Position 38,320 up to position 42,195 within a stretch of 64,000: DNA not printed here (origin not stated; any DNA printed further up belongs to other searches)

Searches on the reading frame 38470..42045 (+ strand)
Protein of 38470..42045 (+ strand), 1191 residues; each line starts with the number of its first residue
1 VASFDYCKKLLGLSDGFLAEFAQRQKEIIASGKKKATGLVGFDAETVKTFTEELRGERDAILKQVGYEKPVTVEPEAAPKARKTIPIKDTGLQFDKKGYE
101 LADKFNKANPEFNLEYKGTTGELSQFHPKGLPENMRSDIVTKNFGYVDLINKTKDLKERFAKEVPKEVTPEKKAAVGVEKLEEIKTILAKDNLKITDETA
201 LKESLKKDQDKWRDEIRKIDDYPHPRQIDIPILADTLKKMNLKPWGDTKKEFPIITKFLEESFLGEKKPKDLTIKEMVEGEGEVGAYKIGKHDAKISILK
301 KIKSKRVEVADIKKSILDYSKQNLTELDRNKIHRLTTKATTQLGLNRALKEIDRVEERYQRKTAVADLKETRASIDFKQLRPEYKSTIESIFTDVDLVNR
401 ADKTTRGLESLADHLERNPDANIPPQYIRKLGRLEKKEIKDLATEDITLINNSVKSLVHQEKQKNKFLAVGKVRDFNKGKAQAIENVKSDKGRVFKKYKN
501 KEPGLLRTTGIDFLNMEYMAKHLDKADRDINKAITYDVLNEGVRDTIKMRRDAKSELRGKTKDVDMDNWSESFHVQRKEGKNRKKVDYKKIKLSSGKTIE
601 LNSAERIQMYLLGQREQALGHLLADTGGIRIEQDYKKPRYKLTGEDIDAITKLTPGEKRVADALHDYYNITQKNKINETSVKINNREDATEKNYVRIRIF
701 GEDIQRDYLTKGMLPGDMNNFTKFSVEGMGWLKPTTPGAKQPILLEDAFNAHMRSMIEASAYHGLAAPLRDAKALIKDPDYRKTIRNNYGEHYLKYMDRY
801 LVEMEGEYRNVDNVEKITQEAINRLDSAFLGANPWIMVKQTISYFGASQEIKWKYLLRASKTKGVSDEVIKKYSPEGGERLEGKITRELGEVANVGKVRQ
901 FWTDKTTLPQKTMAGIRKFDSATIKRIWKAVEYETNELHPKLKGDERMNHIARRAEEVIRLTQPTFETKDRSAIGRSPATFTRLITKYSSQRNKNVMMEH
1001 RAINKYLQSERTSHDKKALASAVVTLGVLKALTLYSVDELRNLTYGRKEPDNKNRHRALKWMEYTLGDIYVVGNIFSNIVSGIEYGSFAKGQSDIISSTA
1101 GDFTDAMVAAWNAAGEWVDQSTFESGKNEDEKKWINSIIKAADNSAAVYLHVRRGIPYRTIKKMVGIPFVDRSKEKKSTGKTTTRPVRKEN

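Call 16: search_protein_families(library=phrogs, proteins=[window:38470-42045:+], max_evalue=0.001)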
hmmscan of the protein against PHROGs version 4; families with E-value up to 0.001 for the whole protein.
window:38470-42045:+ (1191 aa): 2 families
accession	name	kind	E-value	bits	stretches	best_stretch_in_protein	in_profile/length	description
phrog_28077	-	unknown function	5.7e-137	459.2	1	296-1180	637-1519/1524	-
phrog_22978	-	unknown function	7.1e-24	83.8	1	434-1041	2452-3048/3513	-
